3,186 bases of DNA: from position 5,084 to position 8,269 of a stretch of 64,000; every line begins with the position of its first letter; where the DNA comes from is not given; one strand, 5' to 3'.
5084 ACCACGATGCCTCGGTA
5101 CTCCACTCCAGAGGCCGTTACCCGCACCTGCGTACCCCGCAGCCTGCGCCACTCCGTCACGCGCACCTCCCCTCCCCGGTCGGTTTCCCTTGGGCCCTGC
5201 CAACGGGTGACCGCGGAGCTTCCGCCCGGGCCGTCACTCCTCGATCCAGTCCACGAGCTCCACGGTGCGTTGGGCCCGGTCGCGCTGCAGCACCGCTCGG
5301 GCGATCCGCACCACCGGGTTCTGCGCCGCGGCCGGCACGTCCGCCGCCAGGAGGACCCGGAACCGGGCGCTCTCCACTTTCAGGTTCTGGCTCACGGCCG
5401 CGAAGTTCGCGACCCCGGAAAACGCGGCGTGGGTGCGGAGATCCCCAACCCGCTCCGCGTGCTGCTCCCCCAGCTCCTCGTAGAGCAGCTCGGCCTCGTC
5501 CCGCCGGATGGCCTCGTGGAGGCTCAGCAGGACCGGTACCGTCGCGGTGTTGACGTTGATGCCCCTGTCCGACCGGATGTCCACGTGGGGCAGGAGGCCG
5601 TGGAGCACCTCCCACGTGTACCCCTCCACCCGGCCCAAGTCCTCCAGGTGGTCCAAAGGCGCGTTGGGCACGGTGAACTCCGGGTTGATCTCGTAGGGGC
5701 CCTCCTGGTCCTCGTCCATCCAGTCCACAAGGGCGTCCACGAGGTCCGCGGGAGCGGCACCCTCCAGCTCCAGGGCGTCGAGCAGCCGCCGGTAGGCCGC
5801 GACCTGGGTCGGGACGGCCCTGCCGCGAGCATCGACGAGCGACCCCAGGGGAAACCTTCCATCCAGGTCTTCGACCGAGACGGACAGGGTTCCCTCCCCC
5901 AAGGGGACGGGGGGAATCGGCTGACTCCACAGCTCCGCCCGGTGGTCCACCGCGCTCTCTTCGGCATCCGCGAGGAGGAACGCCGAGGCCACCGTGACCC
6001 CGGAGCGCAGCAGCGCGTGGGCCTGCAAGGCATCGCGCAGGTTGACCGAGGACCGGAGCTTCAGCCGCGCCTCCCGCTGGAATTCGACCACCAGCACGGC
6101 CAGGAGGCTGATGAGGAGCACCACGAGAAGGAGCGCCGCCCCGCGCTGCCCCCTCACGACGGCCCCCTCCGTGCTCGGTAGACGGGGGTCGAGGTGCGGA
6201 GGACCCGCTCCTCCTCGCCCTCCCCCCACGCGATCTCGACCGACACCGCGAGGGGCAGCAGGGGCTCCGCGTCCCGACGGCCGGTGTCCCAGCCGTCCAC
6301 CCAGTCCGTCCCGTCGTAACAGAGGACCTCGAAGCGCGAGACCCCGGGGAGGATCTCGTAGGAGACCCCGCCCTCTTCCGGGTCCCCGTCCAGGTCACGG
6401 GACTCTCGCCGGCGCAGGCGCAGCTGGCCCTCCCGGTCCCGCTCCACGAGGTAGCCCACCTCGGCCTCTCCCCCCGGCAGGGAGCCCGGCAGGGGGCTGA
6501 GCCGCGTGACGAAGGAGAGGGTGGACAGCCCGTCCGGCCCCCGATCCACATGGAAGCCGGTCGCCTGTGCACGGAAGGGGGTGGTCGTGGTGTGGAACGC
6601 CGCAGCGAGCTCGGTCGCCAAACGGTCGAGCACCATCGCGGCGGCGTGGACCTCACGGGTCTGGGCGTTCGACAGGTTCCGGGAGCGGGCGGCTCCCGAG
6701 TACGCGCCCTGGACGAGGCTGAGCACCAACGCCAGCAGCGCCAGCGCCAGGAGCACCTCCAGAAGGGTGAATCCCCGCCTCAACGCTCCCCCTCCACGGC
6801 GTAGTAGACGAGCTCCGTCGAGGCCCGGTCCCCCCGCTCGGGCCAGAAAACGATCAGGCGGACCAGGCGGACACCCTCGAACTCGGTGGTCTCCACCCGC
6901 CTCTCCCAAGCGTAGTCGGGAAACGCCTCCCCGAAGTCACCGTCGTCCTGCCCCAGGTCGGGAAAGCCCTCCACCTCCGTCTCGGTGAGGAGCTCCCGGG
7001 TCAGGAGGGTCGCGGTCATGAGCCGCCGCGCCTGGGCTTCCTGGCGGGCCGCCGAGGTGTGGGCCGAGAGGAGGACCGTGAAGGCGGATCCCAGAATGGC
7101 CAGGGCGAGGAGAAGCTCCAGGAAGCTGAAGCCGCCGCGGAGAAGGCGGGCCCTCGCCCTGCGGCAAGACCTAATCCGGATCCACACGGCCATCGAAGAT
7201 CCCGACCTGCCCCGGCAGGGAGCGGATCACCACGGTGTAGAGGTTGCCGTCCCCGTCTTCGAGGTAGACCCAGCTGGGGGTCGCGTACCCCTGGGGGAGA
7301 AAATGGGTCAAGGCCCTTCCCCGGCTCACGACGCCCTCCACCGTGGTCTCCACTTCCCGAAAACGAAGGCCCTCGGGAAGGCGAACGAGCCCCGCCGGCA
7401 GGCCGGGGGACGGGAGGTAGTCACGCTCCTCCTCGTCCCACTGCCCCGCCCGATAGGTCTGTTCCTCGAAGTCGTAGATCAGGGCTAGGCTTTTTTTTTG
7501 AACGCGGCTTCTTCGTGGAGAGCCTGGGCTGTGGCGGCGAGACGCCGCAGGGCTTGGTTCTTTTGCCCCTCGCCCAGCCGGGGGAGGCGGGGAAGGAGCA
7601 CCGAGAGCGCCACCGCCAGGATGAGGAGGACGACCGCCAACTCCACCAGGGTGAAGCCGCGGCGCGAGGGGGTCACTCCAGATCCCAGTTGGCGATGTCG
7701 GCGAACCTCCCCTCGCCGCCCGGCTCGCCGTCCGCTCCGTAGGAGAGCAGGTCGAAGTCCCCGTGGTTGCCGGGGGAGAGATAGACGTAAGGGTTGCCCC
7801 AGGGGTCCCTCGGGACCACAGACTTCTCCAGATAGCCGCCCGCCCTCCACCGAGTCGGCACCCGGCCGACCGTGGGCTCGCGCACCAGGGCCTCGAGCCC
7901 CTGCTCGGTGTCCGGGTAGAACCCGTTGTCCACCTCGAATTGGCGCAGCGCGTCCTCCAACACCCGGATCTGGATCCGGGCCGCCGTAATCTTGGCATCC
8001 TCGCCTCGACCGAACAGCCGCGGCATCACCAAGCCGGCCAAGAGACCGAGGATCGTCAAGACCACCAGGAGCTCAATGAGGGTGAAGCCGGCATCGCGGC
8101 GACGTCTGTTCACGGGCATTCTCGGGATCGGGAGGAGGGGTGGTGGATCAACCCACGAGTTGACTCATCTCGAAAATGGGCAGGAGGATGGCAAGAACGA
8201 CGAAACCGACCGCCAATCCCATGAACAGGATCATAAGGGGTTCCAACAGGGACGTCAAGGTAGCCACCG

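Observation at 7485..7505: gspH is split exactly at an A9/T9 homopolymer: slippage, phase variation or error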

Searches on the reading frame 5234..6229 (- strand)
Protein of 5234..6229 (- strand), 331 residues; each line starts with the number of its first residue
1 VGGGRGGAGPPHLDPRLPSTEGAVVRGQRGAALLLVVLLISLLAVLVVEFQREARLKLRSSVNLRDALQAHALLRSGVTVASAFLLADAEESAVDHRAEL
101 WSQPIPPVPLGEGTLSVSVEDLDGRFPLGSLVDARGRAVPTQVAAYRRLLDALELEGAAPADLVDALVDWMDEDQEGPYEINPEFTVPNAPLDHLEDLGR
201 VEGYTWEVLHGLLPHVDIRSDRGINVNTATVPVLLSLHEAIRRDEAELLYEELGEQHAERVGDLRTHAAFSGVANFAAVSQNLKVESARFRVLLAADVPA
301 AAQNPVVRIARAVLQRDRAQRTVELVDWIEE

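Call 6: search_protein_families(library=pfam, proteins=[window:5234-6229:-], max_evalue=0.01)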
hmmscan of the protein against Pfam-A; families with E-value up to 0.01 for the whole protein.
window:5234-6229:- (331 aa): 2 families
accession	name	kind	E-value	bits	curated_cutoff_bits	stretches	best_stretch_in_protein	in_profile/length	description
PF21687.3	T2SSK_1st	-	1.7e-13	51.6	26.2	1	124-216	1-102/107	Type II secretion system (T2SS), protein K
PF03934.19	T2SSK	-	6.1e-07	30.1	24.2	1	224-285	1-62/63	Type II secretion system (T2SS), protein K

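Call 7: search_protein_families(library=ncbifam, proteins=[window:5234-6229:-], max_evalue=0.01)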
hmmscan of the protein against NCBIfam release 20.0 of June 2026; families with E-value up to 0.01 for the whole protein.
window:5234-6229:- (331 aa): 2 families
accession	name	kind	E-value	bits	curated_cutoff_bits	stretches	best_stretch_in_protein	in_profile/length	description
NF037980.1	T2SS_GspK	equivalog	2.2e-50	171.9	130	1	28-321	1-300/307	type II secretion system minor pseudopilin GspK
TIGR02600.1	Verru_Chthon_A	subfamily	0.0027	15.6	332.3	1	30-89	1-60/1296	Verru_Chthon cassette protein A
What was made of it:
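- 5234..6229 (-): gspK, a minor pseudopilin (operon context). NF037980 2.2e-50 (call 7).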

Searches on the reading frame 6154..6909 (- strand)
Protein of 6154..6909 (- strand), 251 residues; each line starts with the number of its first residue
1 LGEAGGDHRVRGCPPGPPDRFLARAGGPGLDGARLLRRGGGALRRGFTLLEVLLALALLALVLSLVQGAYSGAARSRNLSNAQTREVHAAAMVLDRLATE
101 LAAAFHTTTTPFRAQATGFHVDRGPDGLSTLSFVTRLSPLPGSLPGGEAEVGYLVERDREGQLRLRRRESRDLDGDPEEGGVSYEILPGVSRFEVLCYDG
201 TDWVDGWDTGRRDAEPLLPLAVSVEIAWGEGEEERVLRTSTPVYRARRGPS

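Call 6: search_protein_families(library=pfam, proteins=[window:6154-6909:-], max_evalue=0.01)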
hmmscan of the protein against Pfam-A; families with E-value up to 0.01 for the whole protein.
window:6154-6909:- (251 aa): 2 families
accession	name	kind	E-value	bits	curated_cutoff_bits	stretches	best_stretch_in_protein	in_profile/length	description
PF11612.13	T2SSJ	-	3.6e-09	37.5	28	1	127-233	34-135/140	Type II secretion system (T2SS), protein J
PF07963.17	N_methyl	-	6.6e-06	25.9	21.2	1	44-65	4-25/27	Prokaryotic N-terminal methylation motif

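Call 7: search_protein_families(library=ncbifam, proteins=[window:6154-6909:-], max_evalue=0.01)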
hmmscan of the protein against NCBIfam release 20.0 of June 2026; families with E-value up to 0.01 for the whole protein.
window:6154-6909:- (251 aa): 9 families
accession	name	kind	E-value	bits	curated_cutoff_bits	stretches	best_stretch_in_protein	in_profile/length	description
NF047828.1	T3SSXpsI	equivalog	4e-10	39.8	150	1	45-100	2-57/132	type II secretion system protein XpsI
TIGR01711.1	gspJ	equivalog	1.4e-06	28.2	64.85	1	45-234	1-186/192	type II secretion system minor pseudopilin GspJ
TIGR02532.1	IV_pilin_GFxxxE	domain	2.8e-06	26.9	16.3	1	44-66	1-23/24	prepilin-type N-terminal cleavage/methylation domain-containing protein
TIGR01708.2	typeII_sec_gspH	equivalog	3.8e-06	27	80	1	45-87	2-44/169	type II secretion system minor pseudopilin GspH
NF041002.1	pilin_ComGF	equivalog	8.8e-06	26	80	1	45-87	2-45/139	competence type IV pilus minor pilin ComGF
NF041013.1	T4P_ComGE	equivalog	1.8e-05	24.7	49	1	45-100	4-59/83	competence type IV pilus minor pilin ComGE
TIGR01707.1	gspI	equivalog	0.00024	21.6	44.35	1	46-101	1-52/101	type II secretion system minor pseudopilin GspI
TIGR02599.1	TIGR02599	subfamily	0.0011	18.2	256.5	1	46-105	1-60/361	Verru_Chthon cassette protein C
TIGR02596.1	TIGR02596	subfamily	0.0026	17.9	70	1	47-101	1-58/196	Verru_Chthon cassette protein D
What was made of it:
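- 6154..6909 (-): gspJ, a minor pseudopilin (operon context). PF11612 3.6e-09 and TIGR01711 (calls 6, 7).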

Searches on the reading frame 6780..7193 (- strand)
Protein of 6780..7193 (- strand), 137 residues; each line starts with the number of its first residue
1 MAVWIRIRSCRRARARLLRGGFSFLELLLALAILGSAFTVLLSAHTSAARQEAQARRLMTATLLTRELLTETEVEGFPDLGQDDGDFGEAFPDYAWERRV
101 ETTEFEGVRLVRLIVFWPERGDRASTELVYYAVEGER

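Call 6: search_protein_families(library=pfam, proteins=[window:6780-7193:-], max_evalue=0.01)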
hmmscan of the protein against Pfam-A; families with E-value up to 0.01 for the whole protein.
window:6780-7193:- (137 aa): 2 families
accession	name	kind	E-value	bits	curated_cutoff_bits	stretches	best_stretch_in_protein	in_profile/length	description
PF02501.22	T2SSI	-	0.00044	20.7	25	1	59-131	5-78/80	Type II secretion system (T2SS), protein I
PF07963.17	N_methyl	-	0.0037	17.2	21.2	1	19-41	4-26/27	Prokaryotic N-terminal methylation motif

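Call 7: search_protein_families(library=ncbifam, proteins=[window:6780-7193:-], max_evalue=0.01)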
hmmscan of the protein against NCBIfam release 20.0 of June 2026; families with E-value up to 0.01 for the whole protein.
window:6780-7193:- (137 aa): 5 families
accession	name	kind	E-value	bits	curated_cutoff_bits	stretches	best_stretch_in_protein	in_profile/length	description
NF047828.1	T3SSXpsI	equivalog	9.9e-12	45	150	1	21-101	3-81/132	type II secretion system protein XpsI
TIGR01707.1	gspI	equivalog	1.6e-05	25.3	44.35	1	21-115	1-96/101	type II secretion system minor pseudopilin GspI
NF041013.1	T4P_ComGE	equivalog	0.00024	21.1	49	1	21-58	5-42/83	competence type IV pilus minor pilin ComGE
TIGR02532.1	IV_pilin_GFxxxE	domain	0.00072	19.3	16.3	1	20-41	2-23/24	prepilin-type N-terminal cleavage/methylation domain-containing protein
TIGR01708.2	typeII_sec_gspH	equivalog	0.0085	16.1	80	0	21-63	3-48/169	type II secretion system minor pseudopilin GspH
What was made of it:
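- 6780..7193 (-): gspI, a minor pseudopilin. Its start overlaps the 3' end of gspH ORF2 by 23 nt, about 290 nt downstream of the 0-frame stop. T2SSI/XpsI matches (calls 6, 7).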

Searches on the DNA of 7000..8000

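Call 72: search_rna_families(source=window, start=7000, end=8000, threshold=evalue, max_evalue=1)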
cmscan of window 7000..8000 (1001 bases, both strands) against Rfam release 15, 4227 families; matches with E-value up to 1: 0.
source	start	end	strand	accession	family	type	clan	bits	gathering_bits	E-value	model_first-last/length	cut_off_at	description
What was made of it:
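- Rfam gives no hit (call 72).
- Tried and rejected: Known frameshift elements and other RNA families: no Rfam hit at E up to 1 (call 72).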

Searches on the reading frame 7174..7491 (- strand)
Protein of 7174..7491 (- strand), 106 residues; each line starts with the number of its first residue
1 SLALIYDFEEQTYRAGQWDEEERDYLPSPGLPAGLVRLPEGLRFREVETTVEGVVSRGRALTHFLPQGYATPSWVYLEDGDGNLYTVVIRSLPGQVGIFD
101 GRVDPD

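Call 28: find_related_loci(query=A3, collection=metagenome_contigs, flank=1500)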
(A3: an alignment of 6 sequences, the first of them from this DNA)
Query A3 (106 aa) in metagenome_contigs; peptide patterns used: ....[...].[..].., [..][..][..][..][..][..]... (x = any residue, [..] = any of these).
113 stretches matched a pattern; 4 encode a relative of the query (tblastn E <= 1e-3); 4 distinct loci.
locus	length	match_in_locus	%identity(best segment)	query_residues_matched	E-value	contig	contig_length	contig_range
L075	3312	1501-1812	61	1-104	9e-40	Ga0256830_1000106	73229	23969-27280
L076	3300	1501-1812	61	1-104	9e-40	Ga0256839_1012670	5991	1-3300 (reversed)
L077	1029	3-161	83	54-106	2e-28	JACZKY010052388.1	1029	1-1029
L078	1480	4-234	58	28-104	1e-27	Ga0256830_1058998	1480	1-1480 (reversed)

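Call 96: search_protein_representatives(alignment_id=A6)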
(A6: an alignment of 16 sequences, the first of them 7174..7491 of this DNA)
Query: 16 sequences, 154 profile positions. Proteins with E-value up to 0.001 (for the whole library): 1422; up to 1e-10: 289; up to 1e-30: 2. The best 150 are listed.
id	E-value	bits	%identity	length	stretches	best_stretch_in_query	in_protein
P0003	8.6e-69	246.2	-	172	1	1-154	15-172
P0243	8.6e-37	142.3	-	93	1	66-154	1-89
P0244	2.5e-28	114.8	-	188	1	2-152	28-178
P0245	6.1e-26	107.0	-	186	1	2-153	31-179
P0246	1.1e-25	106.2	-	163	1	1-153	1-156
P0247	1.8e-24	102.3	-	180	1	1-152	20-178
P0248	1.4e-23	99.4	-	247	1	1-152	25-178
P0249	1.8e-23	99.0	-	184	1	2-152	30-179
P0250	2.5e-23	98.6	-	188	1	1-150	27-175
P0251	3.3e-23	98.2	-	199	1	2-151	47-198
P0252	6.5e-23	97.2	-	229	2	72-152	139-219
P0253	6.9e-23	97.1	-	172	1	1-153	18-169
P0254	2.5e-22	95.3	-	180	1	2-152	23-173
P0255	4.0e-22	94.7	-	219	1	2-152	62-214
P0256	6.8e-22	93.9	-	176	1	2-153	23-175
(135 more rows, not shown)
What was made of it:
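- Tried and rejected: Profile search of 1.84 billion representatives (call 96).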

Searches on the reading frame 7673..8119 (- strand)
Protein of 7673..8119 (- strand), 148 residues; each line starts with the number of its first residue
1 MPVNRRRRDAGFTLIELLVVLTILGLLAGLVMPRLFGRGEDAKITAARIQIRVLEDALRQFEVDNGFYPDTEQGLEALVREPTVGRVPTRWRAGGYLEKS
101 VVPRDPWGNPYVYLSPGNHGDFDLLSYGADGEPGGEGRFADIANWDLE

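Call 6: search_protein_families(library=pfam, proteins=[window:7673-8119:-], max_evalue=0.01)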
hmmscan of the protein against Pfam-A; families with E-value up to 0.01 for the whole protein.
window:7673-8119:- (148 aa): 2 families
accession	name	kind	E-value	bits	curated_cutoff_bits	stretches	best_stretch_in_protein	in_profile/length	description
PF08334.16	T2SSG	-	1.6e-39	134.7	21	1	34-145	1-108/108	Type II secretion system (T2SS), protein G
PF07963.17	N_methyl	-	1.6e-09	37.4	21.2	1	6-31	1-26/27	Prokaryotic N-terminal methylation motif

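Call 7: search_protein_families(library=ncbifam, proteins=[window:7673-8119:-], max_evalue=0.01)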
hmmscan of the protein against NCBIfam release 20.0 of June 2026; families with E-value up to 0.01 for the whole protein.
window:7673-8119:- (148 aa): 8 families
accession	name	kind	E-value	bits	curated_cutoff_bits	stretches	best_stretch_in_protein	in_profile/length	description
TIGR01710.1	typeII_sec_gspG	equivalog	3.1e-51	172.9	88.85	1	11-146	2-134/134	type II secretion system major pseudopilin GspG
TIGR02532.1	IV_pilin_GFxxxE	domain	1.4e-07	31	16.3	1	10-31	2-23/24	prepilin-type N-terminal cleavage/methylation domain-containing protein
TIGR01708.2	typeII_sec_gspH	equivalog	3.1e-07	30.5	80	1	10-47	2-41/169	type II secretion system minor pseudopilin GspH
NF040999.1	pilin_ComGC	equivalog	5.7e-07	29.7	75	1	10-73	2-65/84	competence type IV pilus major pilin ComGC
NF041775.1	typeIV_PilA_Myxo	equivalog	9.5e-06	25.7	400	1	7-65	8-66/214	type IV pilin protein PilA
NF041013.1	T4P_ComGE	equivalog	8.3e-05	22.6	49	1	11-58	5-53/83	competence type IV pilus minor pilin ComGE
NF007862.0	PRK10574.1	equivalog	0.0011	19.1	138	1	8-35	3-30/145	prepilin peptidase-dependent pilin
NF007800.0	PRK10506.1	equivalog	0.0098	15.7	158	0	7-28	6-27/163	prepilin peptidase-dependent protein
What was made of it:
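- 7673..8119 (-): gspG, the major pseudopilin. Its TGA stop overlaps the gspH GTG start (GTGA), which indicates translational coupling into gspH. Pfam T2SSG 1.6e-39 and TIGR01710 3e-51 (calls 6, 7).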

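Call 9: find_encoding_contigs(protein=window:7673-8119:-, flank=6000, max_places=10)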
Protein window:7673-8119:- (148 aa): no gene with exactly this product is on record in the collection.
